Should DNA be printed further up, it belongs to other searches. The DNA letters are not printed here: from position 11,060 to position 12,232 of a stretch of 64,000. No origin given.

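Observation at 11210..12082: SucD-like alpha subunit in which the catalytic phosphohistidine is replaced by tyrosine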

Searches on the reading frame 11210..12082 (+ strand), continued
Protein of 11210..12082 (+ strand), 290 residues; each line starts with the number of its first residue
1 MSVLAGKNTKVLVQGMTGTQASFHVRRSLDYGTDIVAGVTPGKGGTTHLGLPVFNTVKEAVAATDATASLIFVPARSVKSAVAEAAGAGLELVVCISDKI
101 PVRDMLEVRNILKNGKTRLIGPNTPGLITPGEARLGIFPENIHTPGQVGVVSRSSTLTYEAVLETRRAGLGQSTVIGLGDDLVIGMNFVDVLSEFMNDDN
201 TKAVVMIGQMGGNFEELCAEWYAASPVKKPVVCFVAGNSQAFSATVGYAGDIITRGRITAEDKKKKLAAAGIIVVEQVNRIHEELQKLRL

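Call 13: find_related_loci(query=window:11210-12079:+, collection=genome_contigs, flank=10000)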
Query window:11210-12079:+ (290 aa) in genome_contigs; peptide patterns used: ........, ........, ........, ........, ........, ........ (x = any residue, [..] = any of these).
600 stretches matched a pattern (row limit reached: there are more); 584 encode a relative of the query (tblastn E <= 1e-3); the best 80 are kept; 80 distinct loci.
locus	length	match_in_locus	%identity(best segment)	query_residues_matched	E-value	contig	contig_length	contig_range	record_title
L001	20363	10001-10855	66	1-285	5e-126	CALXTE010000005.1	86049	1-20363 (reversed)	MAG: uncultured Alphaproteobacteria bacterium isolate BRZ_SN__bin90 genome assembly, contig: BRZ_SN__NODE_307_length_860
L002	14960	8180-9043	63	1-288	2e-124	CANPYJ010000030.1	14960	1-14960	MAG: uncultured Alphaproteobacteria bacterium isolate Lapin-004__bin38 genome assembly, contig: Lapin-004__NODE_5218_len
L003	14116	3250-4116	63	1-288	7e-124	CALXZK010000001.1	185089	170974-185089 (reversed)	MAG: uncultured Alphaproteobacteria bacterium isolate BRZ_QR__bin60 genome assembly, contig: BRZ_QR__NODE_32_length_1850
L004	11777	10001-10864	67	1-288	7e-131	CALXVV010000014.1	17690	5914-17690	MAG: uncultured Alphaproteobacteria bacterium isolate E04__bin378 genome assembly, contig: E04__k127_4565131, whole geno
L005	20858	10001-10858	54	1-287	1e-96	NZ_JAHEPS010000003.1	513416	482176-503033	Shewanella jiangmenensis strain JM162201 NODE_3_length_513416_cov_42.101288, whole genome shotgun sequence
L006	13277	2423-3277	54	1-286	5e-96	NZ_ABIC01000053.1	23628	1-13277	Shewanella benthica KT99 1099576005537, whole genome shotgun sequence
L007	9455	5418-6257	55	1-281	3e-95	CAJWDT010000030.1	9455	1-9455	MAG TPA_asm: uncultured Gammaproteobacteria bacterium isolate ERR598965_bin.110_MetaBAT_v2.12.1_MAG genome assembly, con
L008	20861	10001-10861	53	1-288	3e-94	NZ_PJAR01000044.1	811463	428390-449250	Glaciecola sp. 33A contig1, whole genome shotgun sequence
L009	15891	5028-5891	51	1-288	2e-93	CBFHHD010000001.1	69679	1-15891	MAG: Candidatus Pelagibacteraceae bacterium isolate AGTU_264_bin_7_strict genome assembly, contig: AGTU_264_bin_7_strict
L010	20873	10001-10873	51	1-290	3e-93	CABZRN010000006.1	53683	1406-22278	MAG: uncultured Pelagibacteraceae bacterium isolate AG-337-O02 genome assembly, contig: AG-337-O02_NODE_6, whole genome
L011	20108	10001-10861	51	1-288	3e-93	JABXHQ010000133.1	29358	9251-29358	MAG: Gammaproteobacteria bacterium isolate HF-Dia27 c_000000034450, whole genome shotgun sequence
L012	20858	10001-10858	53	1-287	1e-93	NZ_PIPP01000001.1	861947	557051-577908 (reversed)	Aliidiomarina shirensis strain AIS contig1, whole genome shotgun sequence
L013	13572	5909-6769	53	1-288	2e-93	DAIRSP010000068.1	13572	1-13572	MAG TPA_asm: Neptunomonas sp. isolate CTOTU5938 NODE_510_length_13572_cov_5.631205, whole genome shotgun sequence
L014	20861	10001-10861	53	1-288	2e-93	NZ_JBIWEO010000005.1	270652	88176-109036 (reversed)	Pseudomonas sp. NPDC096917 NPDC096917_227_C12.ctg-0005, whole genome shotgun sequence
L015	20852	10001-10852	54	1-285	1e-93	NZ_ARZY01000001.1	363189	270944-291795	Catenovulum agarivorans DS-2 contig1, whole genome shotgun sequence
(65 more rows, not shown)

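Call 14: find_encoding_contigs(protein=window:11210-12082:+, flank=10000, max_places=4)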
Protein window:11210-12082:+ (290 aa): 19 contigs read that carry it; 4 places shown.
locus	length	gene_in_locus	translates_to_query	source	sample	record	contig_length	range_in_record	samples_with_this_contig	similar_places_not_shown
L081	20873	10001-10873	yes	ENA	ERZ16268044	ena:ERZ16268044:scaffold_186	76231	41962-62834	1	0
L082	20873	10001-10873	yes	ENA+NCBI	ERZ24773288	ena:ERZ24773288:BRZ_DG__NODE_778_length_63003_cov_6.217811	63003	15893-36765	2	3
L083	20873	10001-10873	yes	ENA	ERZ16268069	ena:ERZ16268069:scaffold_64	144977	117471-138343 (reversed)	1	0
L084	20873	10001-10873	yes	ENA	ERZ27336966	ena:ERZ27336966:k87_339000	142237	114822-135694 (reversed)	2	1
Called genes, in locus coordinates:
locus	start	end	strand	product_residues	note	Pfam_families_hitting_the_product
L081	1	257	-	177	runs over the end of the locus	PF00227:Proteasome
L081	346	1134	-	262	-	PF01177:Asp_Glu_race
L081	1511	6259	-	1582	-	-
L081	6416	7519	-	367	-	PF01546:Peptidase_M20, PF07687:M20_dimer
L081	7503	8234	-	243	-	PF00583:Acetyltransf_1, PF13508:Acetyltransf_7, PF08445:FR47 (weak), PF13673:Acetyltransf_10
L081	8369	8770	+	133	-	PF02657:SufE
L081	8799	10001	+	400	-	PF08442:ATP-grasp_2, PF00549:Ligase_CoA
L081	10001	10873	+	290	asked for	PF02629:CoA_binding, PF13607:Succ_CoA_lig, PF00549:Ligase_CoA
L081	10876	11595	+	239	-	PF18912:DZR_2, PF00156:Pribosyltran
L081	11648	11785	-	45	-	PF00301:Rubredoxin, PF21349:RUBY_RBDX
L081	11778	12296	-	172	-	PF01613:Flavin_Reduct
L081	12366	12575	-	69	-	PF04102:SlyX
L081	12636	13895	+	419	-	PF07969:Amidohydro_3 (faint), PF01979:Amidohydro_1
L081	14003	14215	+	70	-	PF00313:CSD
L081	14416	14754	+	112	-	-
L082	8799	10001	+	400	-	PF08442:ATP-grasp_2, PF00549:Ligase_CoA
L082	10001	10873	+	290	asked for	PF02629:CoA_binding, PF13607:Succ_CoA_lig, PF00549:Ligase_CoA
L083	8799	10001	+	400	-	PF08442:ATP-grasp_2, PF00549:Ligase_CoA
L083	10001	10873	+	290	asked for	PF02629:CoA_binding, PF13607:Succ_CoA_lig, PF00549:Ligase_CoA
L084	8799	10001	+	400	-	PF08442:ATP-grasp_2, PF00549:Ligase_CoA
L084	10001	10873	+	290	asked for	PF02629:CoA_binding, PF13607:Succ_CoA_lig, PF00549:Ligase_CoA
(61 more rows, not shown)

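Call 15: find_encoding_contigs(protein=P0056, flank=10000, max_places=3)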
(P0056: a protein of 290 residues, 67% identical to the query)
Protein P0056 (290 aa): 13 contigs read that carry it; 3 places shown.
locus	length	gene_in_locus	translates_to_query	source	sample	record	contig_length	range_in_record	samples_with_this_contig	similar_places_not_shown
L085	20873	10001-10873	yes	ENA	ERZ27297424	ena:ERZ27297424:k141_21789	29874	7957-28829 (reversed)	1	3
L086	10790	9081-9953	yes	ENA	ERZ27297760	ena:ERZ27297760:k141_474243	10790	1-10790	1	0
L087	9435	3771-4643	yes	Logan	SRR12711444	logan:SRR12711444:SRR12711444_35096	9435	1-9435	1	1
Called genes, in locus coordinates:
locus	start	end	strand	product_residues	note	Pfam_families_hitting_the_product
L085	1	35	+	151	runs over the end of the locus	-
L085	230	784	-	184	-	-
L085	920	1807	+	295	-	PF05013:FGase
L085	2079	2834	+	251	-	PF01464:SLT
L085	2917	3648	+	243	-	PF01643:Acyl-ACP_TE, PF13279:4HBT_2 (faint), PF20791:Acyl-ACP_TE_C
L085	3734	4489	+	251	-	PF00005:ABC_tran, PF02463:SMC_N (weak)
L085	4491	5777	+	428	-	PF19295:SufBD_N, PF01458:SUFBD_core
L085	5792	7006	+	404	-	PF00266:Aminotran_5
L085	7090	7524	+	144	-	PF01883:FeS_assembly_P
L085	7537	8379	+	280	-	PF07722:Peptidase_C26, PF00117:GATase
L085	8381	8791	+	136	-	PF02657:SufE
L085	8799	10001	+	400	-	PF08442:ATP-grasp_2, PF13549:ATP-grasp_5 (faint), PF24948:Citrate_synth_N, PF00549:Ligase_CoA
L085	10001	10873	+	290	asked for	PF02629:CoA_binding, PF13607:Succ_CoA_lig, PF00549:Ligase_CoA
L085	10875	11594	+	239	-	PF18912:DZR_2, PF00156:Pribosyltran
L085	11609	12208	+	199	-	-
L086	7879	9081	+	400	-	PF08442:ATP-grasp_2, PF13549:ATP-grasp_5 (faint), PF24948:Citrate_synth_N, PF00549:Ligase_CoA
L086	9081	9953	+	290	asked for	PF02629:CoA_binding, PF13607:Succ_CoA_lig, PF00549:Ligase_CoA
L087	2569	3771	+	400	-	PF08442:ATP-grasp_2, PF13549:ATP-grasp_5 (faint), PF24948:Citrate_synth_N, PF00549:Ligase_CoA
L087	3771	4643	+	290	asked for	PF02629:CoA_binding, PF13607:Succ_CoA_lig, PF00549:Ligase_CoA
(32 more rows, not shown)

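Call 19: search_protein_representatives(protein=window:11210-12079:+)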
Query: 290 residues. Proteins with E-value up to 0.001 (for the whole library): 10525; up to 1e-10: 5395; up to 1e-30: 909. The best 150 are listed.
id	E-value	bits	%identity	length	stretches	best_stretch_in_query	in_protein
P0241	5.9e-107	373.4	83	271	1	1-208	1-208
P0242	2.3e-102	358.4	58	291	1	1-290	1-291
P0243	4.8e-84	298.3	52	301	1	1-288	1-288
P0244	1.9e-82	293.1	53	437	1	5-276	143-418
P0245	2.8e-82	292.5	49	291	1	1-289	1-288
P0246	2.7e-80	286.0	52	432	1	5-275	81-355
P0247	7.2e-78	278.0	57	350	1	1-238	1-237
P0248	1.7e-77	276.8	48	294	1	1-286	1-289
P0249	6.5e-77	274.9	48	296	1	8-278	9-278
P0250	1.8e-75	270.1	51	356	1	20-276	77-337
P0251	1.1e-74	267.6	50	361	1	1-286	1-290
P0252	3.7e-73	262.6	51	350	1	1-277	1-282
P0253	8.0e-72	258.2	47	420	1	4-281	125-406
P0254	3.9e-71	256.0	48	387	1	20-275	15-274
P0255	2.3e-70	253.5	44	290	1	1-279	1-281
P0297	2.0e-59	217.6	43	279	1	29-287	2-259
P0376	5.0e-52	193.3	37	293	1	1-281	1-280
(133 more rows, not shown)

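Call 22: find_encoding_contigs(protein=P0106, flank=10000, max_places=1)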
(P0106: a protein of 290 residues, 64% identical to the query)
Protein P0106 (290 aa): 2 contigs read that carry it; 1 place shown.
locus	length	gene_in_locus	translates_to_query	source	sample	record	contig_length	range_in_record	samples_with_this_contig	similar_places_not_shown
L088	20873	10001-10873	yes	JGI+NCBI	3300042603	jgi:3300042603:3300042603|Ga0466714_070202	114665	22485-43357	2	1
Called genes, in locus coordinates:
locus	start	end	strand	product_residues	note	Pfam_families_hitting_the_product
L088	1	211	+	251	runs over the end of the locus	PF00005:ABC_tran, PF02463:SMC_N (faint)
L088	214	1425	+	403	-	PF19295:SufBD_N (faint), PF01458:SUFBD_core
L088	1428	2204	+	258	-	PF02129:Peptidase_S15 (weak), PF20434:BD-FAE (weak), PF12146:Hydrolase_4, PF00326:Peptidase_S9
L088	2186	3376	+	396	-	PF00155:Aminotran_1_2 (faint), PF00266:Aminotran_5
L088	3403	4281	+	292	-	-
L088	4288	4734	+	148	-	PF01883:FeS_assembly_P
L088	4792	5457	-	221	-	PF01113:DapB_N, PF05173:DapB_C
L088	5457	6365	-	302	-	PF01118:Semialdhyde_dh, PF02774:Semialdhyde_dhC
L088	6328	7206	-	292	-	PF00701:DHDPS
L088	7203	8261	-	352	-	PF00696:AA_kinase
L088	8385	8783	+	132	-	PF02657:SufE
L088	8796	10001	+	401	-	PF08442:ATP-grasp_2, PF13549:ATP-grasp_5 (weak), PF24948:Citrate_synth_N, PF00549:Ligase_CoA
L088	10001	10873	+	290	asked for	PF02629:CoA_binding, PF13607:Succ_CoA_lig, PF00549:Ligase_CoA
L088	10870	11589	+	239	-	PF18912:DZR_2, PF00156:Pribosyltran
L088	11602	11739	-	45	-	-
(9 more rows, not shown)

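Call 23: find_encoding_contigs(protein=P0112, flank=10000, max_places=1)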
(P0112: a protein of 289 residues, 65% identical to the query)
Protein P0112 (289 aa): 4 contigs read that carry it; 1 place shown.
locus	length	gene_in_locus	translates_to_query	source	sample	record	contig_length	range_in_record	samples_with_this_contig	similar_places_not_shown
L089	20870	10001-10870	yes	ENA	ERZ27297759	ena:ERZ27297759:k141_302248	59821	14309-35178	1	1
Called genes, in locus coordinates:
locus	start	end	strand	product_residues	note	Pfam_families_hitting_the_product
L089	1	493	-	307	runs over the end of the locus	PF01476:LysM, PF01551:Peptidase_M23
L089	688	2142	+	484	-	PF19295:SufBD_N, PF01458:SUFBD_core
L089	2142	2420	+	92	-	-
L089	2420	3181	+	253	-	PF00005:ABC_tran, PF02463:SMC_N (faint)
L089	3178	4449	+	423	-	PF19295:SufBD_N, PF01458:SUFBD_core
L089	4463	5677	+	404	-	PF00266:Aminotran_5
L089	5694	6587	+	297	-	-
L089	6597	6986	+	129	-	PF01883:FeS_assembly_P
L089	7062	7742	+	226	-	PF13302:Acetyltransf_3, PF00583:Acetyltransf_1 (weak)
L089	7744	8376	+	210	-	PF01427:Peptidase_M15, PF02557:VanY (weak)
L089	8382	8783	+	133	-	PF02657:SufE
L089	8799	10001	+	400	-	PF08442:ATP-grasp_2, PF13549:ATP-grasp_5 (weak), PF24948:Citrate_synth_N, PF00549:Ligase_CoA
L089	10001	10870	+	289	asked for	PF02629:CoA_binding, PF13607:Succ_CoA_lig, PF00549:Ligase_CoA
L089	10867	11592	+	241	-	PF18912:DZR_2, PF00156:Pribosyltran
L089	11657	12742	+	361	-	PF02547:Queuosine_synth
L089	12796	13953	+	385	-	PF00990:GGDEF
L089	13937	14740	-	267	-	PF01790:LGT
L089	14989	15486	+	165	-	PF10722:YbjN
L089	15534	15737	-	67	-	-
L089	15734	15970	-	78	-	PF00550:PP-binding (weak)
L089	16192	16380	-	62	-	-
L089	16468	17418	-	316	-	PF02618:YceG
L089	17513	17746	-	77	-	PF00550:PP-binding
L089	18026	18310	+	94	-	-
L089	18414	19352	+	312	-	PF00056:Ldh_1_N, PF02056:Glyco_hydro_4 (faint), PF02866:Ldh_1_C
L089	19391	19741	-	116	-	-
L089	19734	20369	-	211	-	-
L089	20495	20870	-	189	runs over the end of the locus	PF00081:Sod_Fe_N, PF02777:Sod_Fe_C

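Call 24: find_encoding_contigs(protein=P0025, flank=10000, max_places=1)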
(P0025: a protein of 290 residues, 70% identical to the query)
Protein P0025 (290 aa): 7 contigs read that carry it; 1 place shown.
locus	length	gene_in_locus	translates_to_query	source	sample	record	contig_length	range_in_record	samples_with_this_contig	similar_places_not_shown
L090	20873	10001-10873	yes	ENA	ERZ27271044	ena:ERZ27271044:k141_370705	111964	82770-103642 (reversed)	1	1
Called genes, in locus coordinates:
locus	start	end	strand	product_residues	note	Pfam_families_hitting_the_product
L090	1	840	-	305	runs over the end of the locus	PF01476:LysM, PF01551:Peptidase_M23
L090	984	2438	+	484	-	PF19295:SufBD_N, PF01458:SUFBD_core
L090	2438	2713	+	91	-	-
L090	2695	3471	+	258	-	PF02463:SMC_N (faint), PF00005:ABC_tran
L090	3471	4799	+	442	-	PF19295:SufBD_N (faint), PF01458:SUFBD_core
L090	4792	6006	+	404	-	PF00266:Aminotran_5, PF01053:Cys_Met_Meta_PP (faint)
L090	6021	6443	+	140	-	PF01883:FeS_assembly_P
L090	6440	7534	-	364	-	PF01546:Peptidase_M20, PF07687:M20_dimer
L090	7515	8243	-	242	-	PF00583:Acetyltransf_1, PF13508:Acetyltransf_7 (weak), PF08445:FR47 (faint), PF13673:Acetyltransf_10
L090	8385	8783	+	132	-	PF02657:SufE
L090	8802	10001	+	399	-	PF08442:ATP-grasp_2, PF13549:ATP-grasp_5 (weak), PF24948:Citrate_synth_N (weak), PF00549:Ligase_CoA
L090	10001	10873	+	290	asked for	PF02629:CoA_binding, PF13607:Succ_CoA_lig, PF00549:Ligase_CoA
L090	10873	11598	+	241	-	PF18912:DZR_2, PF00156:Pribosyltran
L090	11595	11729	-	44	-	PF00301:Rubredoxin, PF21349:RUBY_RBDX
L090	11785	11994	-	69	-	PF04102:SlyX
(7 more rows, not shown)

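Call 28: list_cluster_members(proteins=[P0242, P0245, P0297, P0376, P0022, P0106])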
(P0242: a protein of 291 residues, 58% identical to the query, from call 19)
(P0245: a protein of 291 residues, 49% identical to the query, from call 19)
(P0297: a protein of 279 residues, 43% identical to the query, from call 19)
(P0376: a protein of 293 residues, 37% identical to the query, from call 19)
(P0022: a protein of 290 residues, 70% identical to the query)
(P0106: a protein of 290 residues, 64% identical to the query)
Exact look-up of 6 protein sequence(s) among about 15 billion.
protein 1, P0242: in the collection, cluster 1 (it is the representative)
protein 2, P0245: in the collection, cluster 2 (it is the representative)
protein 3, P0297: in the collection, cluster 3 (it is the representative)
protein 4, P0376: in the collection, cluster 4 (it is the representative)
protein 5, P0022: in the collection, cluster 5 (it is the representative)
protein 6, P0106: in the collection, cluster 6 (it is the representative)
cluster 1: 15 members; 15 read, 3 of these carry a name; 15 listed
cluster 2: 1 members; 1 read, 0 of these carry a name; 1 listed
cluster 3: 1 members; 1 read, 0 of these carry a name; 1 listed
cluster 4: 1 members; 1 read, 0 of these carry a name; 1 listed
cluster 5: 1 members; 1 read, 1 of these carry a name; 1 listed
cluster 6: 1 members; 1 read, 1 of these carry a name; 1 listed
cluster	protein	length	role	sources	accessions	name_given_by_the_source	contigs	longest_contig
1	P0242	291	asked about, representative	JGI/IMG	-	succinyl-CoA synthetase alpha subunit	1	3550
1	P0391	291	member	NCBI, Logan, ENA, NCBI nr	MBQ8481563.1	MAG: succinate--CoA ligase subunit alpha [Alphaproteobacteria bacterium] | succinate--CoA ligase subunit alpha [Alphaproteobacteria bacterium]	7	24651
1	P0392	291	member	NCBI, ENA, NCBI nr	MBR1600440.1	MAG: succinate--CoA ligase subunit alpha [Alphaproteobacteria bacterium] | succinate--CoA ligase subunit alpha [Alphaproteobacteria bacterium]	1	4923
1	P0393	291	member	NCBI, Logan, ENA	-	-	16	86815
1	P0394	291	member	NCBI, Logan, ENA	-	-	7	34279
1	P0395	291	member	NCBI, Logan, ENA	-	-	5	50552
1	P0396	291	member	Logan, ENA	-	-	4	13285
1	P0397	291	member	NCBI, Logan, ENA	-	-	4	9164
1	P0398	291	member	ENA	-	-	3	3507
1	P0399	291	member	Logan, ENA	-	-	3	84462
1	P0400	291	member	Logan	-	-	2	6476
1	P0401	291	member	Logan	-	-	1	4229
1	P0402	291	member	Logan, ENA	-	-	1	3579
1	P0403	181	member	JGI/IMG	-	-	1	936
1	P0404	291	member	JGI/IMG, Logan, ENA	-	-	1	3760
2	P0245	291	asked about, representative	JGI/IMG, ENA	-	-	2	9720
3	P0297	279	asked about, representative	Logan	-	-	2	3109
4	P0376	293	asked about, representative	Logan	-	-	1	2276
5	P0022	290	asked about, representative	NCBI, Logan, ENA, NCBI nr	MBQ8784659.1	MAG: succinate--CoA ligase subunit alpha [Alphaproteobacteria bacterium] | succinate--CoA ligase subunit alpha [Alphaproteobacteria bacterium]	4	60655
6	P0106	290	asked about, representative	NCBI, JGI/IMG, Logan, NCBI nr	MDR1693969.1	MAG: succinate--CoA ligase subunit alpha [Lactobacillaceae bacterium] | succinyl-CoA synthetase alpha subunit | succinate--CoA ligase subunit alpha [Lactobacillaceae bacterium]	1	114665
